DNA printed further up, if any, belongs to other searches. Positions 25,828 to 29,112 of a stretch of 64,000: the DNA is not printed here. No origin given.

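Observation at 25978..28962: ~1000-aa outer-membrane protein with an unusual domain order (2 Ig-like, barrel-like core, Cna-B-like, CarboxypepD_reg-like)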

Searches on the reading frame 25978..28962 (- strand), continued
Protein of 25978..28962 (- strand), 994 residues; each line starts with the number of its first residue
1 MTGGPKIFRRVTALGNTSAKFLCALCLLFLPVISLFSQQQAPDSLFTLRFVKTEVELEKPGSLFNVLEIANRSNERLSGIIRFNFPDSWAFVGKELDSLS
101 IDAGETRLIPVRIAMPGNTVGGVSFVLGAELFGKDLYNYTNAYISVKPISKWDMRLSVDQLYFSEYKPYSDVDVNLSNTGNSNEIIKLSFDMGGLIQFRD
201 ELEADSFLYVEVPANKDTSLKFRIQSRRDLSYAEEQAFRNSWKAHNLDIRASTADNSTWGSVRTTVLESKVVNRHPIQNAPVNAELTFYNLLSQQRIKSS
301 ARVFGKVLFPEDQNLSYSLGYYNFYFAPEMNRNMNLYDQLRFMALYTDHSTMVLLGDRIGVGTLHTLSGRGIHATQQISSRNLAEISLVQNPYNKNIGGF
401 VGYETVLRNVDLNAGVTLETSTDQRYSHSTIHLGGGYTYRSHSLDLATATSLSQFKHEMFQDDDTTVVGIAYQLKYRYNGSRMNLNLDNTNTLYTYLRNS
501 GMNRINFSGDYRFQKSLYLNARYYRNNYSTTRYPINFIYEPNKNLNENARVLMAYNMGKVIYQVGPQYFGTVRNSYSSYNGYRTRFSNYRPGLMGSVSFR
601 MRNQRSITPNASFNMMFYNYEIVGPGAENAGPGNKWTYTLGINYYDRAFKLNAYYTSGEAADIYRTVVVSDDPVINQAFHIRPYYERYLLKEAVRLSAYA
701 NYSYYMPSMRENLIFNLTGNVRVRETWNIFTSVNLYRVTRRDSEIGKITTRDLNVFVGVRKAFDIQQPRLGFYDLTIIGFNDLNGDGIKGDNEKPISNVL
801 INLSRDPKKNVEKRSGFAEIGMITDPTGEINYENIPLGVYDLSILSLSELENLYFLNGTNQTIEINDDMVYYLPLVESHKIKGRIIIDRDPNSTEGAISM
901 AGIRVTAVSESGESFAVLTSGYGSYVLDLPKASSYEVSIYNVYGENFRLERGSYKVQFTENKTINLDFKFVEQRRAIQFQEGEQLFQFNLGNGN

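Call 25: search_protein_families(library=pfam, proteins=[P0046, P0047, P0060, P0075, P0129, P0186, P0101], max_evalue=0.001)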
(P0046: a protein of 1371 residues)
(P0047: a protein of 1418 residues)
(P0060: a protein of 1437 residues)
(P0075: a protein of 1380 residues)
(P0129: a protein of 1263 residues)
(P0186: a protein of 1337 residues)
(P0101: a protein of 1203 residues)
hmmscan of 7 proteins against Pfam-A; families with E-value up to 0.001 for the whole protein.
P0046 (1371 aa): 1 family
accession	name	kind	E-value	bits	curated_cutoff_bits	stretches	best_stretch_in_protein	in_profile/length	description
PF13620.12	CarboxypepD_reg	-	6.5e-05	23.6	32.3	0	892-933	13-55/82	Carboxypeptidase regulatory-like domain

P0047 (1418 aa): 2 families
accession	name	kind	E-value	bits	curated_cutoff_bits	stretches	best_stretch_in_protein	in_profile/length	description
PF05036.18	SPOR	-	2.8e-06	28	21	1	1012-1070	3-65/76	SPOR domain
PF13620.12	CarboxypepD_reg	-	6.1e-06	26.9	32.3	0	896-962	14-79/82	Carboxypeptidase regulatory-like domain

P0060 (1437 aa): 1 family
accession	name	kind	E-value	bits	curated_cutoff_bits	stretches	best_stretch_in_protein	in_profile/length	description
PF05036.18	SPOR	-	0.0001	23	21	1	1372-1419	24-75/76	SPOR domain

P0075 (1380 aa): 0 families

P0129 (1263 aa): 3 families
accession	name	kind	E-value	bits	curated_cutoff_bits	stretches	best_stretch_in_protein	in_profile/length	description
PF00691.25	OmpA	-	8.4e-19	68.2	27.2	1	1159-1254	1-98/98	OmpA family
PF13620.12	CarboxypepD_reg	-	3.9e-06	27.6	32.3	0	884-924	15-55/82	Carboxypeptidase regulatory-like domain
PF17210.9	SdrD_B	-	0.00092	19.8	29.7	0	764-830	8-66/112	SdrD B-like domain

P0186 (1337 aa): 5 families
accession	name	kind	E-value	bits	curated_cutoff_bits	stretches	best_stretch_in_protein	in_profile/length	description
PF10633.15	NPCBM_assoc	-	3.1e-11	43.7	24.4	0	238-295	19-75/78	NPCBM-associated, NEW3 domain of alpha-galactosidase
PF13620.12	CarboxypepD_reg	-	1.7e-06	28.7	32.3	0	1254-1298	12-57/82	Carboxypeptidase regulatory-like domain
PF17210.9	SdrD_B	-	2.4e-05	24.9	29.7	0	1122-1200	7-65/112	SdrD B-like domain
PF11614.14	FixG_C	-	2.5e-05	24.9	25.6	0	114-180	36-101/119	IG-like fold at C-terminal of FixG, putative oxidoreductase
PF09430.16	EMC7_beta-sandw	-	5.3e-05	23.8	26.6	0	1177-1205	23-51/122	ER membrane protein complex subunit 7, beta-sandwich domain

P0101 (1203 aa): 5 families
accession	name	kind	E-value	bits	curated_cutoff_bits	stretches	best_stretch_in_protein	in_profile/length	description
PF00691.25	OmpA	-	2.5e-22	79.5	27.2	1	1100-1194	2-98/98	OmpA family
PF13620.12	CarboxypepD_reg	-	2e-13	51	32.3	1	1006-1085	3-82/82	Carboxypeptidase regulatory-like domain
PF17210.9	SdrD_B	-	9.5e-10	39.1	29.7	0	1025-1074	31-81/112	SdrD B-like domain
PF13715.12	CarbopepD_reg_2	-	6.7e-06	26.5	32.2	1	1007-1085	3-77/88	CarboxypepD_reg-like domain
PF17802.7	SpaA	-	0.00025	21.6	23.1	0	869-917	6-57/91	Prealbumin-like fold domain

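Call 27: list_cluster_members(proteins=[P0101, P0129, P0047, P0186, P0075, P0066, P0153, P0098, P0049, P0164])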
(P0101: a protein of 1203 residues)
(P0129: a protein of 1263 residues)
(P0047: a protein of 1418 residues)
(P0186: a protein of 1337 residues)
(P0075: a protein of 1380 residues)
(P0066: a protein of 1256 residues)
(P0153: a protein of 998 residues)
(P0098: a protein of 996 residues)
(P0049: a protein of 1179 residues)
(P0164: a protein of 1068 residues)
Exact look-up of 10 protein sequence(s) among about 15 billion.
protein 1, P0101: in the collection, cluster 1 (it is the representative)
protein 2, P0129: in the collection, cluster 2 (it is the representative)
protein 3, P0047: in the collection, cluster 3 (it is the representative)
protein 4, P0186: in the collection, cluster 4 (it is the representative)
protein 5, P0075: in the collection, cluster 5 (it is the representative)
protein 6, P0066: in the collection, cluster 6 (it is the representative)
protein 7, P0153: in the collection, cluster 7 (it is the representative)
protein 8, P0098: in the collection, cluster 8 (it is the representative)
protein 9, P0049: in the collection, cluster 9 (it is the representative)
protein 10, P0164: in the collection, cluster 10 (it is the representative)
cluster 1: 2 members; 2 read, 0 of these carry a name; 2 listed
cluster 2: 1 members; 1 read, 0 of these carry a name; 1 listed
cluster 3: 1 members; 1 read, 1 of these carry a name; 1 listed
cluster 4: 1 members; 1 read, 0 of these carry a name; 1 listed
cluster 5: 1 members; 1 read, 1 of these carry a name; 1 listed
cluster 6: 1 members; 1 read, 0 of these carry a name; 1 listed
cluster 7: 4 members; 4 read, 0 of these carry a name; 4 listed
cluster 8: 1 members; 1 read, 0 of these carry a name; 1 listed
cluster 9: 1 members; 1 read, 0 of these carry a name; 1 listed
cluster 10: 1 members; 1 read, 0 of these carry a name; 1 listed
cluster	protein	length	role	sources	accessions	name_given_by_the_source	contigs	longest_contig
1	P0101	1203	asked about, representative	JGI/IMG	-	-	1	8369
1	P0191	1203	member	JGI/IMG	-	-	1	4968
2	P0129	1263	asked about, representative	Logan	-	-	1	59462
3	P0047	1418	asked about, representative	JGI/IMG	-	hypothetical protein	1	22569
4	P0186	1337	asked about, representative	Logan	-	-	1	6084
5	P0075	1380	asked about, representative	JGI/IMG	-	hypothetical protein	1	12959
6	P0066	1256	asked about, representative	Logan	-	-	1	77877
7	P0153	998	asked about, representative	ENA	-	-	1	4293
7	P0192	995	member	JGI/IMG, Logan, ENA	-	-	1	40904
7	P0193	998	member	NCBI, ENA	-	-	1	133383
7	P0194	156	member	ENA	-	-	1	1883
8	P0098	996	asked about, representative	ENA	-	-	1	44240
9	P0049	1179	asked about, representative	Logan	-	-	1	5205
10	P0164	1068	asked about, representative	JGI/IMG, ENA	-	-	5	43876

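Call 28: find_encoding_contigs(protein=P0129, flank=8000, max_places=2)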
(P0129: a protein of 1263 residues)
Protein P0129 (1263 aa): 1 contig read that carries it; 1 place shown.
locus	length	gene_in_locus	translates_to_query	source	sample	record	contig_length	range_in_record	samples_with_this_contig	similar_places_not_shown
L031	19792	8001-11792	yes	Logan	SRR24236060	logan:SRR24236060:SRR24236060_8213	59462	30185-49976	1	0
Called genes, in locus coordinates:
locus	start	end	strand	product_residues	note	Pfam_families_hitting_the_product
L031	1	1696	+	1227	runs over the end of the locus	PF13510:Fer2_4, PF14691:Fer4_20, PF00070:Pyr_redox (faint), PF07992:Pyr_redox_2, PF13450:NAD_binding_8, PF14697:Fer4_21 (weak), PF22117:Fer4_Nqo3, PF00384:Molybdopterin, +2 more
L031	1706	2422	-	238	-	PF01507:PAPS_reduct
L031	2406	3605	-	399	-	-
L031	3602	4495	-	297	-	-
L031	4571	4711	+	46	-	-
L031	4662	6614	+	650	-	PF00515:TPR_1 (faint), PF07719:TPR_2 (faint), PF13181:TPR_8 (faint), PF13374:TPR_10 (faint), PF13424:TPR_12, PF07228:SpoIIE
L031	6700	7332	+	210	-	-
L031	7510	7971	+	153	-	-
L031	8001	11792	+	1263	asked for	PF13620:CarboxypepD_reg (faint), PF00691:OmpA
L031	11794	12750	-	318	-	PF13444:Acetyltransf_5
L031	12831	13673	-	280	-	PF19576:Acyltransf_2, PF01553:Acyltransferase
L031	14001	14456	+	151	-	PF02381:MraZ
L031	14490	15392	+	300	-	PF01795:Methyltransf_5, PF01728:FtsJ (weak)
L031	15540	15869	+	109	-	PF19579:FtsL_2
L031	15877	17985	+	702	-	PF03717:PBP_dimer, PF00905:Transpeptidase, PF03793:PASTA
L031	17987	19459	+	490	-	PF01225:Mur_ligase, PF08245:Mur_ligase_M, PF02875:Mur_ligase_C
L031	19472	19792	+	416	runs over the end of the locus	PF00953:Glycos_transf_4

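Call 31: find_encoding_contigs(protein=P0066, flank=8000, max_places=1)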
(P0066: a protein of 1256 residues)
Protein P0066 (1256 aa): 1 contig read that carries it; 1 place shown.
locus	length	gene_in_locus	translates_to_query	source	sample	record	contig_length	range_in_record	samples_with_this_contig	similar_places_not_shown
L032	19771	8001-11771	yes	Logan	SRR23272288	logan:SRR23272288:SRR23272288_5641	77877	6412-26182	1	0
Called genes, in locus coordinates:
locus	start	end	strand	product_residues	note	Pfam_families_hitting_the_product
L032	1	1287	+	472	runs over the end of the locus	PF07719:TPR_2 (faint), PF13174:TPR_6 (faint), PF13181:TPR_8 (faint), PF13424:TPR_12 (weak), PF00515:TPR_1 (weak), PF21545:T7SS_EccA1_N (weak), PF23914:TPR_CcmH_CycH, PF14559:TPR_19 (weak), +9 more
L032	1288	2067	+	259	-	PF02679:ComA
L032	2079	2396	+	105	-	PF00581:Rhodanese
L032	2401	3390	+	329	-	PF04018:VCA0040-like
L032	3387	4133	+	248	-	PF08501:Shikimate_dh_N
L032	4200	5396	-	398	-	-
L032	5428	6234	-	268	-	-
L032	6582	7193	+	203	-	-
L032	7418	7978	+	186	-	-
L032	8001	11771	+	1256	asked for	-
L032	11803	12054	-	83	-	-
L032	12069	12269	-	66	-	PF20498:DUF6728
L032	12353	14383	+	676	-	PF04851:ResIII, PF17757:UvrB_inter, PF27431:UvrB_3rd, PF00271:Helicase_C, PF12344:UvrB, PF02151:UVR (faint)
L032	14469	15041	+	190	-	-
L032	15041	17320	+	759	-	PF13365:Trypsin_2, PF18962:Por_Secre_tail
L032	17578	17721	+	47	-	-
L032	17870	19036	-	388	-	PF00515:TPR_1 (weak), PF07719:TPR_2 (weak), PF13424:TPR_12 (weak), PF13432:TPR_16 (weak), PF13371:TPR_9, PF13414:TPR_11, PF00515:TPR_1, PF07719:TPR_2, +11 more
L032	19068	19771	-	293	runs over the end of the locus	PF00763:THF_DHG_CYH, PF02882:THF_DHG_CYH_C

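Call 32: find_encoding_contigs(protein=P0164, flank=8000, max_places=1)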
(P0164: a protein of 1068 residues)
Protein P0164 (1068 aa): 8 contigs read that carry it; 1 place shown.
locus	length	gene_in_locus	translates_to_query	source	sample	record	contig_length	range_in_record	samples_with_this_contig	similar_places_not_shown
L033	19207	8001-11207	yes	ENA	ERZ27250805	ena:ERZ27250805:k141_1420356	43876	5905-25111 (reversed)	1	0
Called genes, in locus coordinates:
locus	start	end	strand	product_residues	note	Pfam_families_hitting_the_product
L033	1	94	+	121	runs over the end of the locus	PF01152:Bac_globin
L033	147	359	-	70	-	-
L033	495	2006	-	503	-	PF11840:DUF3360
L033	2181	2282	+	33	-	-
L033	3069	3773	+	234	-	PF08281:Sigma70_r4_2 (faint), PF00196:GerE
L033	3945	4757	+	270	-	PF06030:WxLIP_PGBD (weak), PF06280:fn3_5 (weak)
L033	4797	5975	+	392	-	-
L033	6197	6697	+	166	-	-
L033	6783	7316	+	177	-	-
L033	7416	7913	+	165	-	-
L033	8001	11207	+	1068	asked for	PF17210:SdrD_B (faint)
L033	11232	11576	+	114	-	-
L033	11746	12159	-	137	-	-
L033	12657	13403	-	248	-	PF20720:nSTAND3 (weak), PF00004:AAA, PF00910:RNA_helicase (faint), PF05729:NACHT (faint)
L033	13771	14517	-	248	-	PF13500:AAA_26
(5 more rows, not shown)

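Call 54: search_solved_structures(query=L032:6582-7190:+, max_evalue=10, show_alignments=2)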
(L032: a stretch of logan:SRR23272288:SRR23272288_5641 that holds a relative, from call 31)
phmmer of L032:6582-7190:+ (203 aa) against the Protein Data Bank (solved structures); distinct sequences matched with E-value up to 10: 6.
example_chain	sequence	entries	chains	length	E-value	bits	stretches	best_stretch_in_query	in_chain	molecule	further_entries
9ikk_A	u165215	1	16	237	0.041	17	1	28-86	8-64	TLP-2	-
9ikj_A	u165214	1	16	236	0.044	16.9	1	28-86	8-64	TLP-1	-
9l5r_E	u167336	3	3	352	0.23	14.6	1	78-168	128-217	Anaphase-promoting complex subunit 4-like WD40 domain-containing protein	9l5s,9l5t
1w30_A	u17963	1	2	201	0.29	14.2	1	91-147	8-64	PYRR BIFUNCTIONAL PROTEIN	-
5iao_A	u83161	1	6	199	1.3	12.2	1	91-147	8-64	Bifunctional protein PyrR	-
6jck_A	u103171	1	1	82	2.3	11.3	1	12-63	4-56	Axin-1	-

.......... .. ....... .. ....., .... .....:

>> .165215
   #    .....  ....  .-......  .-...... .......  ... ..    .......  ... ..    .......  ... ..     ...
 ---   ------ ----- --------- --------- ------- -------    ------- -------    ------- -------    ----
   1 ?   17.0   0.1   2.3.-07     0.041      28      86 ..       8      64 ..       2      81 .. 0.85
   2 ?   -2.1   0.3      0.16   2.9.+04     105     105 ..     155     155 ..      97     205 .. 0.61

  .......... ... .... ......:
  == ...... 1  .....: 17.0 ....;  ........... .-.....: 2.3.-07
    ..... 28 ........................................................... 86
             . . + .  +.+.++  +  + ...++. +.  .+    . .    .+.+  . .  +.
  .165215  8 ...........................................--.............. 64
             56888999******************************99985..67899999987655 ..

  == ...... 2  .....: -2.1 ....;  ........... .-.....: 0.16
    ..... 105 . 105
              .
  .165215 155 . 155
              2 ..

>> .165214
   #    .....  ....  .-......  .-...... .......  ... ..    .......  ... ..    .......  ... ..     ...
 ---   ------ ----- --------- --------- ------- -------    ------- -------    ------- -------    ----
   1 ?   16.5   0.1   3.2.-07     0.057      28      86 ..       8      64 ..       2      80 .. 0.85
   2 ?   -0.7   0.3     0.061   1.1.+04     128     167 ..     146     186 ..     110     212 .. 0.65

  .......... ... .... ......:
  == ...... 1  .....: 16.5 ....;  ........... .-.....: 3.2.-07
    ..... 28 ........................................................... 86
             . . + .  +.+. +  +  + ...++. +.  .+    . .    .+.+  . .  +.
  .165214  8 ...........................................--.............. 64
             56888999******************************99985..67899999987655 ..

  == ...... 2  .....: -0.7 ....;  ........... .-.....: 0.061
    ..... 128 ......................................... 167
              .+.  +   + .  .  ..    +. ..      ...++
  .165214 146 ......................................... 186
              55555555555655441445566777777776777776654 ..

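Call 68: find_homologous_proteins(query=A6, max_evalue=1e-10)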
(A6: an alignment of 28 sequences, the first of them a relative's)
Query A6 (28 sequences) (1203 aa, profile of the alignment): 2 proteins with E <= 1e-10 among 6556 candidates.
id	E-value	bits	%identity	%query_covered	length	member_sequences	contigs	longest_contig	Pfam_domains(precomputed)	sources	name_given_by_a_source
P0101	0.0e+0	1322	100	100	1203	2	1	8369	PF00691.26,PF13715.13,PF13620.13,PF17210.10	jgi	-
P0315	6.7e-11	59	38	8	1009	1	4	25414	PF00691.26,PF21027.4,PF22352.3,PF17963.8,PF02010.22,PF18911.7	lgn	-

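Call 69: list_cluster_members(proteins=[P0099, P0103, P0104, P0106, P0108, P0114, P0117, P0118, P0121, P0124])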
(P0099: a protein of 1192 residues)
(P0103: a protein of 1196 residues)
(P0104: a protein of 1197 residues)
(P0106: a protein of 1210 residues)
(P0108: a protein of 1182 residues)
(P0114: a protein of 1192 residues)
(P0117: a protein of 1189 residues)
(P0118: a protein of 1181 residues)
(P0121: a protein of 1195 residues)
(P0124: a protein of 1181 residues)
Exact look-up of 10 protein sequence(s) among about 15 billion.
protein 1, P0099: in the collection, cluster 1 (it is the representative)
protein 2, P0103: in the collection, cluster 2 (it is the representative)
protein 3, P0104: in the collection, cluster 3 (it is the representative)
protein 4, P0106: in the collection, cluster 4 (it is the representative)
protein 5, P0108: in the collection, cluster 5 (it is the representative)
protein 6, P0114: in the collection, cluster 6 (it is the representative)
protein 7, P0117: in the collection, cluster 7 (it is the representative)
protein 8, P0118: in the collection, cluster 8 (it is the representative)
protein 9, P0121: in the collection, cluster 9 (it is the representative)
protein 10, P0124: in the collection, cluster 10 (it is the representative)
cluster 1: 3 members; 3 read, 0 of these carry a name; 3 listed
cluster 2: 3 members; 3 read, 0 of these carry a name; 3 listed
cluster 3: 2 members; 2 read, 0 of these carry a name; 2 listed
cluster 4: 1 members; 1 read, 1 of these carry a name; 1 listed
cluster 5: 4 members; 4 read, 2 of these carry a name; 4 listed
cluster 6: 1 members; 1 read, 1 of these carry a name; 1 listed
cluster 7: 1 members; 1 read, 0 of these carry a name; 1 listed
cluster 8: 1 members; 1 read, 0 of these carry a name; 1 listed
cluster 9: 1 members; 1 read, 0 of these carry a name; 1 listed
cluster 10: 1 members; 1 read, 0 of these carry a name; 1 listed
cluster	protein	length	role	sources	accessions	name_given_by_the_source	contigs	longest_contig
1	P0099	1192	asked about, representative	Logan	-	-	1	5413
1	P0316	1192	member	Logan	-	-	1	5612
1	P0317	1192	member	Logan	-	-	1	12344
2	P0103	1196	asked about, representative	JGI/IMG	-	-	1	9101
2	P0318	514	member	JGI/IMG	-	-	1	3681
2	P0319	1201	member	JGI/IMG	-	-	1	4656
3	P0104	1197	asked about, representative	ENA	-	-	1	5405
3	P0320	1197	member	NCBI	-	-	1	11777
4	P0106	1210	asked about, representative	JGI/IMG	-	outer membrane protein OmpA-like peptidoglycan-associated protein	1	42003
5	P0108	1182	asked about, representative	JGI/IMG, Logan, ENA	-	outer membrane protein OmpA-like peptidoglycan-associated protein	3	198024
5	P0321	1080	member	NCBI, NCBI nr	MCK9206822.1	MAG: OmpA family protein, partial [Salinivirgaceae bacterium] | OmpA family protein [Salinivirgaceae bacterium]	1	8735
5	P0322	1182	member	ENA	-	-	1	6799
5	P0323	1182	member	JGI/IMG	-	-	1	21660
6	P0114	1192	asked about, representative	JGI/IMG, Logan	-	outer membrane protein OmpA-like peptidoglycan-associated protein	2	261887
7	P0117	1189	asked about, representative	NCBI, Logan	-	-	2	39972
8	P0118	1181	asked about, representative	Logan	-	-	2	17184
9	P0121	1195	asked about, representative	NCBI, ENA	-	-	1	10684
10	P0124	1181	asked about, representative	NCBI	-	-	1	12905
